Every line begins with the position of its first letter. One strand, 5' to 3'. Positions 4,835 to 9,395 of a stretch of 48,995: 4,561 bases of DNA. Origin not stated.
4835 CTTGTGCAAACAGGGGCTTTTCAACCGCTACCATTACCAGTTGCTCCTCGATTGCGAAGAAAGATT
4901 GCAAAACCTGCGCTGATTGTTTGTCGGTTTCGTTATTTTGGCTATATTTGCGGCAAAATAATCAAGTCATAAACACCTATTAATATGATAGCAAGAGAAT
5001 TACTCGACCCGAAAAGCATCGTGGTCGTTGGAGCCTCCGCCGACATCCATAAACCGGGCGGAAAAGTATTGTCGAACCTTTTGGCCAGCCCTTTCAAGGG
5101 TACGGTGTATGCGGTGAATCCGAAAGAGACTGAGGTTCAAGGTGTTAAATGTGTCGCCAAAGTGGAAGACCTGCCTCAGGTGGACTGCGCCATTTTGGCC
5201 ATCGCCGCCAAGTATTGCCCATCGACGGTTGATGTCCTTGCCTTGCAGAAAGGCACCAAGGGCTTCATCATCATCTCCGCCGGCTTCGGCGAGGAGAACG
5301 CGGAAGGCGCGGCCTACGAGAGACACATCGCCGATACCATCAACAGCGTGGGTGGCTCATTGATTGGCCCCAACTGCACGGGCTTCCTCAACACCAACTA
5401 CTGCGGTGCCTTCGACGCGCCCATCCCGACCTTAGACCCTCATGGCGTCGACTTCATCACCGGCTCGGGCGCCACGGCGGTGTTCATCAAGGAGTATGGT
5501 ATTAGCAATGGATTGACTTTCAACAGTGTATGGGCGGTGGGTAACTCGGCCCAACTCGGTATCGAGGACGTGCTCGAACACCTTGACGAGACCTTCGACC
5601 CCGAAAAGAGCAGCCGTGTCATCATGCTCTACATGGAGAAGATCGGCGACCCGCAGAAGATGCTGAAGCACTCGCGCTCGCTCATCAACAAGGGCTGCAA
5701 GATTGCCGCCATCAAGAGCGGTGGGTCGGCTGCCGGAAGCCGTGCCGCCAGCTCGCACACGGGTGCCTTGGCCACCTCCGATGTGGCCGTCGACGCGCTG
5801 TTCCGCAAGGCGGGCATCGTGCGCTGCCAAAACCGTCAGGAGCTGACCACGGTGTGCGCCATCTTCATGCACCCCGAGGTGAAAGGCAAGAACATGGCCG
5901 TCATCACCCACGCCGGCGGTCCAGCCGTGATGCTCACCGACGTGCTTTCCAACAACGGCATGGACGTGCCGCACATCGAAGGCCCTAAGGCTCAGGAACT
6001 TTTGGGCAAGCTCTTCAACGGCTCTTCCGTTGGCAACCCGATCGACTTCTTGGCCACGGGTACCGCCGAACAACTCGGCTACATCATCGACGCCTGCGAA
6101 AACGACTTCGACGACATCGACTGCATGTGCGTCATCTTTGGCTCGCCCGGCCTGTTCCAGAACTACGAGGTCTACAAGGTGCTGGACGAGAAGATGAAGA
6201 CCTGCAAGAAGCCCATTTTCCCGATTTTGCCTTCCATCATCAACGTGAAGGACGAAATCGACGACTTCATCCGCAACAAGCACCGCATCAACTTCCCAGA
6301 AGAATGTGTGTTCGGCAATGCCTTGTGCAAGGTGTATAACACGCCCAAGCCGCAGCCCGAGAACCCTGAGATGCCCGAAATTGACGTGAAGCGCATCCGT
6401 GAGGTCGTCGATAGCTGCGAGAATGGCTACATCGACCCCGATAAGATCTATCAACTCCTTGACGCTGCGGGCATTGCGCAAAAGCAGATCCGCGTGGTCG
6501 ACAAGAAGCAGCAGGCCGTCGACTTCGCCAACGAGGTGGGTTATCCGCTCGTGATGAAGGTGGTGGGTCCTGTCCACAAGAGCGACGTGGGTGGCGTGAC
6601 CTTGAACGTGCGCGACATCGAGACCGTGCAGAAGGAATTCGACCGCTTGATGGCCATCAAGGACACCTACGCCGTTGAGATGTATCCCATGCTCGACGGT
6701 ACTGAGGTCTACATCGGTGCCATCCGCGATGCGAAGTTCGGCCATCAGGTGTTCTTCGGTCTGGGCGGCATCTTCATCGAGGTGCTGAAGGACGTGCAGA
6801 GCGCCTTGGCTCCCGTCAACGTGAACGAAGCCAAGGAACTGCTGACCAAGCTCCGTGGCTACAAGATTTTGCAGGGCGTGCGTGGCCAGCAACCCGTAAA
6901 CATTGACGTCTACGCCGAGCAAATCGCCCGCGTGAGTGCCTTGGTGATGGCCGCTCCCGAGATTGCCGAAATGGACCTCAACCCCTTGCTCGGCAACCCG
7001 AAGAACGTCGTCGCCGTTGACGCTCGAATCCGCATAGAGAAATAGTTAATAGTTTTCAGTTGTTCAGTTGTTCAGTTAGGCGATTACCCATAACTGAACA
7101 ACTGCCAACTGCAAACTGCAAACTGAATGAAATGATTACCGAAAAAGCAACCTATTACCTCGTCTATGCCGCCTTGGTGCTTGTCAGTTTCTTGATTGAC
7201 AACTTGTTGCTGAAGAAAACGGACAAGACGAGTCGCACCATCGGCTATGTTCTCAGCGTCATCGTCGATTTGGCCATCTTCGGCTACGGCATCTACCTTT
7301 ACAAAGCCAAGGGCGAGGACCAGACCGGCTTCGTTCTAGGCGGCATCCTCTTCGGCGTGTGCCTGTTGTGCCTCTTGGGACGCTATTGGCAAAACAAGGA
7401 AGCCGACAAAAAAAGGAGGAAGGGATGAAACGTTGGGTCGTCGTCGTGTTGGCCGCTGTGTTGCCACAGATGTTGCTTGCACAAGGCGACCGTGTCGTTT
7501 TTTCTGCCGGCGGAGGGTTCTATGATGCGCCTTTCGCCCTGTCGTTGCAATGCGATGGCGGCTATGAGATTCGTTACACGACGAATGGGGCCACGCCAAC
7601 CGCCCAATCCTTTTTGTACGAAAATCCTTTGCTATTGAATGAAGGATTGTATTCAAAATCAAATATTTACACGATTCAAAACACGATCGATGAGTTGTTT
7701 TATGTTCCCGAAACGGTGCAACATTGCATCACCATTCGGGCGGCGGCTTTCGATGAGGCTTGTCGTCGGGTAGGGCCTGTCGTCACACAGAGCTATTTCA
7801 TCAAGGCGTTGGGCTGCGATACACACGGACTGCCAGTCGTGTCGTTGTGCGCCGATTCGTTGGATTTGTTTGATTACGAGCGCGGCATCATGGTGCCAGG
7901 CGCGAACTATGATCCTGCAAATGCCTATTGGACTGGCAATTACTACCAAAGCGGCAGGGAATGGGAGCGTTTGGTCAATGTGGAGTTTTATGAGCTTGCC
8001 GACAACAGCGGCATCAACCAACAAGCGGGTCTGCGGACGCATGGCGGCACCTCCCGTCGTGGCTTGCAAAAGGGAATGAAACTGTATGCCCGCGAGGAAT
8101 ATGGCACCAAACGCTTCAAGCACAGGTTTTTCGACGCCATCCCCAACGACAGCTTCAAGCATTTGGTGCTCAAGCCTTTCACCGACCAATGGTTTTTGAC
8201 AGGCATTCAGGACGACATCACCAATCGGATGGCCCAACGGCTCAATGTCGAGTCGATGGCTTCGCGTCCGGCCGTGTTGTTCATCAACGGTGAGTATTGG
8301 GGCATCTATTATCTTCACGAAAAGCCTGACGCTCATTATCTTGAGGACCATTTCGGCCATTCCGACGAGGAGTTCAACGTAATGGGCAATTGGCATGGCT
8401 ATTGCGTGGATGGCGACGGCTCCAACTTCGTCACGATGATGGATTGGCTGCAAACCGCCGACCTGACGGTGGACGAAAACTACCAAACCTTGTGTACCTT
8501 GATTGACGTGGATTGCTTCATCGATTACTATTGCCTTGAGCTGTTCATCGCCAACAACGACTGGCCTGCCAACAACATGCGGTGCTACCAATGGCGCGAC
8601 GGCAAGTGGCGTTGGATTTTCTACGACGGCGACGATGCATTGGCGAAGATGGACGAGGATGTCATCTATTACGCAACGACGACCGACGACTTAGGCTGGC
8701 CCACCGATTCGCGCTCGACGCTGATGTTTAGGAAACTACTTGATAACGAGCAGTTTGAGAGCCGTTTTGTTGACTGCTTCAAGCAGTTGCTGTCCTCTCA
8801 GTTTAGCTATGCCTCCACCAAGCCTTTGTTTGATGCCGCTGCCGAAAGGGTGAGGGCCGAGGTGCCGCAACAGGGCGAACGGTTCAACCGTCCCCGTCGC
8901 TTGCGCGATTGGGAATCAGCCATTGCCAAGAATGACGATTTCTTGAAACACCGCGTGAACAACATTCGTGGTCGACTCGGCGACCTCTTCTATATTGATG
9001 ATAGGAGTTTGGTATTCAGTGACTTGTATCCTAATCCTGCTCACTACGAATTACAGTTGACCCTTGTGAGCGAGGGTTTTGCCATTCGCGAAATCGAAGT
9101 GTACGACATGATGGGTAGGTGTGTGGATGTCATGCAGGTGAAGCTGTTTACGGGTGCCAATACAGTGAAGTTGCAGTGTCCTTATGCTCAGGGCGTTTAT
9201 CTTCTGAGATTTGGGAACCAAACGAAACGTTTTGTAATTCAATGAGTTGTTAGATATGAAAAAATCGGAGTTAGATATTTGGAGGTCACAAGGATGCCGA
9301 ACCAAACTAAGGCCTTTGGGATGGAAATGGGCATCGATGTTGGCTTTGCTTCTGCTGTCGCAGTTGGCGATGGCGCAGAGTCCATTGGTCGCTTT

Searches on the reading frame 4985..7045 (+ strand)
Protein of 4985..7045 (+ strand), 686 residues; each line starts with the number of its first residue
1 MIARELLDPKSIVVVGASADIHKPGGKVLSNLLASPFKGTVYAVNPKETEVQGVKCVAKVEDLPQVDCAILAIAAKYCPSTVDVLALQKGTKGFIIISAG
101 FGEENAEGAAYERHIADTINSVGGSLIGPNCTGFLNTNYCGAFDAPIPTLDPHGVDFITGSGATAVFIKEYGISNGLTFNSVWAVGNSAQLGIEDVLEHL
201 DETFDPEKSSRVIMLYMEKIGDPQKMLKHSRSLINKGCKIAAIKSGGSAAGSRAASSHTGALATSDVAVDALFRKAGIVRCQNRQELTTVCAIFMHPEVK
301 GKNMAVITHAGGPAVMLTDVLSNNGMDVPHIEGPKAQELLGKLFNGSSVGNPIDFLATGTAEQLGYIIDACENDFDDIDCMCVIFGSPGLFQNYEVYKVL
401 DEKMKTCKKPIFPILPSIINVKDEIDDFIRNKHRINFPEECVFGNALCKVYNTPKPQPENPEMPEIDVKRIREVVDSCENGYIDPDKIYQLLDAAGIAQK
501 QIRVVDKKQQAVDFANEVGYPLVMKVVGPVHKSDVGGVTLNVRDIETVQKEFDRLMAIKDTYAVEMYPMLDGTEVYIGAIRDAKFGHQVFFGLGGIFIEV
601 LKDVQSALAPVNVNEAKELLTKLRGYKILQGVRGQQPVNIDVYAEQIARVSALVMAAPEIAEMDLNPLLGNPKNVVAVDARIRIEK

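Call 46: search_protein_families(library=pfam, proteins=[window:4985-7045:+], max_evalue=0.001)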
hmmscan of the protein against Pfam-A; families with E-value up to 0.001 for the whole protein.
window:4985-7045:+ (686 aa): 3 families
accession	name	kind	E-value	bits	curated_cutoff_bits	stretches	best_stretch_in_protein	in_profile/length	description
PF13549.11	ATP-grasp_5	-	2.6e-56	190.9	27.6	1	481-684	8-221/221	ATP-grasp domain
PF13607.11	Succ_CoA_lig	-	7.3e-33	113.7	27.4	1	153-294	2-138/138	Succinyl-CoA ligase like flavodoxin domain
PF13380.12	CoA_binding_2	-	4.2e-20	72.8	22.8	1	10-136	1-115/116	CoA binding domain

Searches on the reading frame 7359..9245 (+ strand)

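Call 46: search_protein_families(library=pfam, proteins=[window:7359-9245:+], max_evalue=0.001)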
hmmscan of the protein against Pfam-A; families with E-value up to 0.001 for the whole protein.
window:7359-9245:+ (628 aa): 4 families
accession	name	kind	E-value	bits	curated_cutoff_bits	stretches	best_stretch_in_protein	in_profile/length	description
PF08757.17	CotH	-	5.5e-37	128.4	23.8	1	225-532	1-318/322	CotH kinase protein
PF13287.12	Fn3_assoc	-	3.9e-10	40.1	23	1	62-146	2-59/59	Fn3 associated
PF13290.12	CHB_HEX_C_1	-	1e-09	38.6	22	1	52-95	3-47/67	Chitobiase/beta-hexosaminidase C-terminal domain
PF18962.6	Por_Secre_tail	-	3.8e-07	30.7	27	1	556-626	1-74/75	Secretion system C-terminal sorting domain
